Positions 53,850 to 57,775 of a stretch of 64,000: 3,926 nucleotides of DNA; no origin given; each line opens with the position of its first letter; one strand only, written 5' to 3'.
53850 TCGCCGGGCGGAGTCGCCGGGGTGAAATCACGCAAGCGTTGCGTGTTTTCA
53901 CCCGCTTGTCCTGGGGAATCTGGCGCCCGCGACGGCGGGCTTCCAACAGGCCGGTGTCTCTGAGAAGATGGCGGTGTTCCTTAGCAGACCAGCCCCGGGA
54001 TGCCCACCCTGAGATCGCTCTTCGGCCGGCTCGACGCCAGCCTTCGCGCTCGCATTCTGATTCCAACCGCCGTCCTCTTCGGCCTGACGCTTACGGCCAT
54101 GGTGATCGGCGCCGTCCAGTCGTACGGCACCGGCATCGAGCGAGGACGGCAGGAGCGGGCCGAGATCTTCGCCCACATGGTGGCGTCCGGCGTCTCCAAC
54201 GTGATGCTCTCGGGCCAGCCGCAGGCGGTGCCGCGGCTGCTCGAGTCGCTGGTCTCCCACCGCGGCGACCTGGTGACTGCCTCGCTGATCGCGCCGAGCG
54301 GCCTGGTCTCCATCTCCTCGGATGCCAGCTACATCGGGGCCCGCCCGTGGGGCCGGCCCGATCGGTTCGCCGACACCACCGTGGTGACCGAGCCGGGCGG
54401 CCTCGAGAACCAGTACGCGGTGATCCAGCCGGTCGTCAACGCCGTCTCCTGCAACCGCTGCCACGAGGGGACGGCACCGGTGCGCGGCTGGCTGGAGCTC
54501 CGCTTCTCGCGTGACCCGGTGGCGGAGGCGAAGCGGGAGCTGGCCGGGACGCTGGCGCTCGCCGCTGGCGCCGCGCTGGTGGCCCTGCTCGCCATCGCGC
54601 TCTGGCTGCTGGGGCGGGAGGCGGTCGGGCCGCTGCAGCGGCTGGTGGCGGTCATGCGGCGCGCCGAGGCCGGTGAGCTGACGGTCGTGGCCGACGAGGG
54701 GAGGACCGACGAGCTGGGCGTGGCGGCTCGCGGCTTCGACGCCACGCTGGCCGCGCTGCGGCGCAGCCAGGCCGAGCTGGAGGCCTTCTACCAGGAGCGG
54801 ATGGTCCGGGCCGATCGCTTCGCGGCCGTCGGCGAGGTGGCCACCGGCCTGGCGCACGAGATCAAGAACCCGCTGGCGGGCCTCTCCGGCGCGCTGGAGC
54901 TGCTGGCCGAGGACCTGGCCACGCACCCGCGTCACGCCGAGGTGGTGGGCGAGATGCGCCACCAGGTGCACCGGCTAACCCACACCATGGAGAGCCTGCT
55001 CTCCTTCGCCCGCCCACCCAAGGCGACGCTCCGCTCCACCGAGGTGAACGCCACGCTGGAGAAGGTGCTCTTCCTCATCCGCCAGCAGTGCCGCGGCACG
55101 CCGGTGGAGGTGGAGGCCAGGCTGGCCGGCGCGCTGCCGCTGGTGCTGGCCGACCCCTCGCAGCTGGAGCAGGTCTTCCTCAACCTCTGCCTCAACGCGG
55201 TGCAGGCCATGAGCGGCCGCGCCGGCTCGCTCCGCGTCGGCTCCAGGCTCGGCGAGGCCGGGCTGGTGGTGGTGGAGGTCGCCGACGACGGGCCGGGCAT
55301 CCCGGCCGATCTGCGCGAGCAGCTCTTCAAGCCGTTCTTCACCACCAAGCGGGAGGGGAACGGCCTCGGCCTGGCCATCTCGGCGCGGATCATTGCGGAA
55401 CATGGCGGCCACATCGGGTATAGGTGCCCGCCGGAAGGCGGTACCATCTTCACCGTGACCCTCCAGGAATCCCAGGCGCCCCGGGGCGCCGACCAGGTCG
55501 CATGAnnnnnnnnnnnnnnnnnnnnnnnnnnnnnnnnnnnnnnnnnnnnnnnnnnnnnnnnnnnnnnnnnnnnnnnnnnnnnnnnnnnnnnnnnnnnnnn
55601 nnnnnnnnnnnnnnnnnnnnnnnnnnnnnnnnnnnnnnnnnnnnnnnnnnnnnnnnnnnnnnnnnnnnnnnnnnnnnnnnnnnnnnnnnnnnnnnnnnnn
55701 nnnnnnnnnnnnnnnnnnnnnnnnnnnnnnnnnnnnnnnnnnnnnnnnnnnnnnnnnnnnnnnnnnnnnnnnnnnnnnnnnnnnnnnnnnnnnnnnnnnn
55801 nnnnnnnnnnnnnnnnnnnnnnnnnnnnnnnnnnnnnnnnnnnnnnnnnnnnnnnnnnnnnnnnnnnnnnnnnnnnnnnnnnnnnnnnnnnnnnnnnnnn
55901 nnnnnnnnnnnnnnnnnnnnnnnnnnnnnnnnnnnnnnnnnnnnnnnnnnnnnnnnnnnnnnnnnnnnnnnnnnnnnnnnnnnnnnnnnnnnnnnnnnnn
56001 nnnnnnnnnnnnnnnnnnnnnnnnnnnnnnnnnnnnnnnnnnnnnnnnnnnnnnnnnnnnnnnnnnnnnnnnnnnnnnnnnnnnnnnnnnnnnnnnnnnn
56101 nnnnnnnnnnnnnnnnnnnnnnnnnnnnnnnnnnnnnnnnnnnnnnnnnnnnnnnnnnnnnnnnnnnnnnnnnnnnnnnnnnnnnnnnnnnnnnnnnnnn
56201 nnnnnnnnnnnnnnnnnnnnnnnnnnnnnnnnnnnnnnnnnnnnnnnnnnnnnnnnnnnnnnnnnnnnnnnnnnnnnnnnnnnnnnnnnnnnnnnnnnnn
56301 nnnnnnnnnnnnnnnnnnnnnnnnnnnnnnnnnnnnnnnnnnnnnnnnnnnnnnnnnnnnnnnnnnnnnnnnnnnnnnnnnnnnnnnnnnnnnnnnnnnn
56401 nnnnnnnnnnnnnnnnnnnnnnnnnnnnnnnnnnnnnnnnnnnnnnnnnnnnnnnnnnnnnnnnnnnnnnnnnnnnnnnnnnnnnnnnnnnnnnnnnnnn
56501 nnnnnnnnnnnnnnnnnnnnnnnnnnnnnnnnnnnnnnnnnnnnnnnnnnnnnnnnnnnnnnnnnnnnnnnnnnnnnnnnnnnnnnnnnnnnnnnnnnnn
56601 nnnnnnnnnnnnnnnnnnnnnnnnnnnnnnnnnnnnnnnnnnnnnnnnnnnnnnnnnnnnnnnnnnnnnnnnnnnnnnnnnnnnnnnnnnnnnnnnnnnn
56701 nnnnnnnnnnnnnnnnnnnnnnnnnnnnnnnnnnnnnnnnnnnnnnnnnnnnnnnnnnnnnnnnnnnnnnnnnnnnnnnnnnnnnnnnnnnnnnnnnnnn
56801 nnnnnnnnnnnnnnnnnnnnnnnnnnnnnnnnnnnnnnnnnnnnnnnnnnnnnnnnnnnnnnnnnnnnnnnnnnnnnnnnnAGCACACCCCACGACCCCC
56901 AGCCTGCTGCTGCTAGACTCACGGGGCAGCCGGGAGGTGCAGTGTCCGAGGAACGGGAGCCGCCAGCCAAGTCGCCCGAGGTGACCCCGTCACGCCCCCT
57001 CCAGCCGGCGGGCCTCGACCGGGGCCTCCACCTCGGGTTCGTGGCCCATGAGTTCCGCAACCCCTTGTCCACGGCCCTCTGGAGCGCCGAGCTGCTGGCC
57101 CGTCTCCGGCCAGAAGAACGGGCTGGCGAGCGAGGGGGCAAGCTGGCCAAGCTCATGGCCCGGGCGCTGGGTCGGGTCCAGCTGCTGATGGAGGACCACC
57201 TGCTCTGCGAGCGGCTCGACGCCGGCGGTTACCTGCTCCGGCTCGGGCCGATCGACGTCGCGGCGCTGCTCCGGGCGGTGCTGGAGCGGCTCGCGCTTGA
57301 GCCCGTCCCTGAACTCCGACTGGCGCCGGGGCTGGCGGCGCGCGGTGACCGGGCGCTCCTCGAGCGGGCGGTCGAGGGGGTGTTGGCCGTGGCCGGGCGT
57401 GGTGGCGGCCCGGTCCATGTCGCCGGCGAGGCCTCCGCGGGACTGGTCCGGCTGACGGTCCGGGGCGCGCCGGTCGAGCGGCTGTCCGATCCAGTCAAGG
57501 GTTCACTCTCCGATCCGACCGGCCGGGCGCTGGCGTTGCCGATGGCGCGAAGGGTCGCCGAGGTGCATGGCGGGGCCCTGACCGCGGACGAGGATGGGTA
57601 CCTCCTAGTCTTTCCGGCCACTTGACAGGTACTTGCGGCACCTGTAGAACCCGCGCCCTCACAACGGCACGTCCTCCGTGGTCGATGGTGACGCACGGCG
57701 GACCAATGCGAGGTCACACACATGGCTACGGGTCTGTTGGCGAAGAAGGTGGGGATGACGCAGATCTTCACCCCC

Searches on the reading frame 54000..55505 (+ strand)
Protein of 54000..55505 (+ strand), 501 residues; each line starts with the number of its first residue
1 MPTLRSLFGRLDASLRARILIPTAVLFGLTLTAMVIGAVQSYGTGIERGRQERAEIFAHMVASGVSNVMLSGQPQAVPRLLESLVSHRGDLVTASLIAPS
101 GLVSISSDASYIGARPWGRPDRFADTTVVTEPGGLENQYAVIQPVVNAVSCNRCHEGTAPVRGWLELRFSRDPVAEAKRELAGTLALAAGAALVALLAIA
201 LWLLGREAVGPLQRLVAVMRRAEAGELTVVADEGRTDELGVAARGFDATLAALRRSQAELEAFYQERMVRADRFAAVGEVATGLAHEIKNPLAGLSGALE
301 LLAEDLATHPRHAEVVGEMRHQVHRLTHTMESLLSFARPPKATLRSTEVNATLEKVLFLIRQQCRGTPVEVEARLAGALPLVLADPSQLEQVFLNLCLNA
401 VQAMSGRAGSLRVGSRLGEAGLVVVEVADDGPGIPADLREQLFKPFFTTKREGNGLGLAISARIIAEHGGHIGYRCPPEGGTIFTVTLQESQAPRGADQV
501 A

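Call 3: search_protein_families(library=pfam, proteins=[window:54000-55505:+], max_evalue=0.01)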
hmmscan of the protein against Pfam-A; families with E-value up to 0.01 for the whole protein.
window:54000-55505:+ (501 aa): 3 families
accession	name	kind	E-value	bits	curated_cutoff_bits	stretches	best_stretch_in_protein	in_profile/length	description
PF02518.31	HATPase_c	-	7.8e-26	91.1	26.4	1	385-490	2-109/111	Histidine kinase-, DNA gyrase B-, and HSP90-like ATPase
PF00512.31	HisKA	-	3.5e-12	46.6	26.9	1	278-338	3-62/66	His Kinase A (phospho-acceptor) domain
PF00672.30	HAMP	-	3.7e-08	34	25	1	203-254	1-52/53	HAMP domain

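Call 28: search_protein_families(library=ncbifam, proteins=[window:54000-55505:+], max_evalue=0.01)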
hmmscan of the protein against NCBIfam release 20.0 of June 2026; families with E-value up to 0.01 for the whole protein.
window:54000-55505:+ (501 aa): 81 families (the best 25 are shown)
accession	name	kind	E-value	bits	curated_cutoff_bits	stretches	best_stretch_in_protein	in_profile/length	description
NF008468.0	PRK11360.1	equivalog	1.8e-65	221.5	646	1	264-491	383-609/616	two-component system sensor histidine kinase AtoS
NF007688.0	PRK10364.1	equivalog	2.9e-53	181.3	479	1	255-491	222-452/460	two-component system sensor histidine kinase ZraS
NF010411.0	PRK13837.1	equivalog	1.6e-42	145.5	647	1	214-494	390-680/828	two-component system VirA-like sensor kinase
NF052574.1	HisKinEspCMyxo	equivalog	7.6e-37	126.9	1200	1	265-492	405-639/785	serine histidine kinase EspC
NF008293.1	PRK11073.1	equivalog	1.3e-33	116.7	240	1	259-488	113-345/349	nitrogen regulation protein NR(II)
NF041777.1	sens_FixL_Rhizob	equivalog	1.6e-30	106.2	850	1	245-490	231-481/485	sensor protein FixL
NF046026.1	HisKinCckACaul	equivalog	2.9e-29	101.7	1000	1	267-491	292-533/678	cell cycle histidine kinase CckA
NF052573.1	HisKinEspAMyxo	equivalog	4.1e-29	101.2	1400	1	264-490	371-611/755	serine histidine kinase EspA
NF047497.1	HK_LIC_12097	equivalog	7.1e-29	100.7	500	1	265-488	138-364/367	LIC_12097 family sensor histidine kinase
NF038348.1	T2SS_HK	subfamily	1.4e-28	99.7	450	2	324-488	409-571/574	histidine kinase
NF047466.1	hybrid_RR_LvrB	exception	5.9e-28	98.1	500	1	255-488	129-374/377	hybrid histidine kinase/response regulator LvrB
NF046020.1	HisKinCckABruc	equivalog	5.9e-28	97.2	1000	1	265-488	468-705/868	cell cycle histidine kinase CckA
NF053867.1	SprKinKinDBac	equivalog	6.4e-28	97.4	775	1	271-491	280-498/500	sporulation kinase KinD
NF011874.0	PRK15347.1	equivalog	7.9e-28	97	852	1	191-490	304-616/921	two component system sensor kinase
NF047496.1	HK_LIC11548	equivalog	1.6e-26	93.3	750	1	191-488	281-587/589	LIC_11548 family sensor histidine kinase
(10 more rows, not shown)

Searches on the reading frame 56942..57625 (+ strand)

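Call 27: search_protein_families(library=pfam, proteins=[window:56942-57625:+], max_evalue=0.01)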
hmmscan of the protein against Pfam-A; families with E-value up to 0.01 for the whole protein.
window:56942-57625:+ (227 aa): 1 family
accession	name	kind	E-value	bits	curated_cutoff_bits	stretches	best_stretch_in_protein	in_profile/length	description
PF00512.31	HisKA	-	4.4e-07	30.3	26.9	1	31-95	6-66/66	His Kinase A (phospho-acceptor) domain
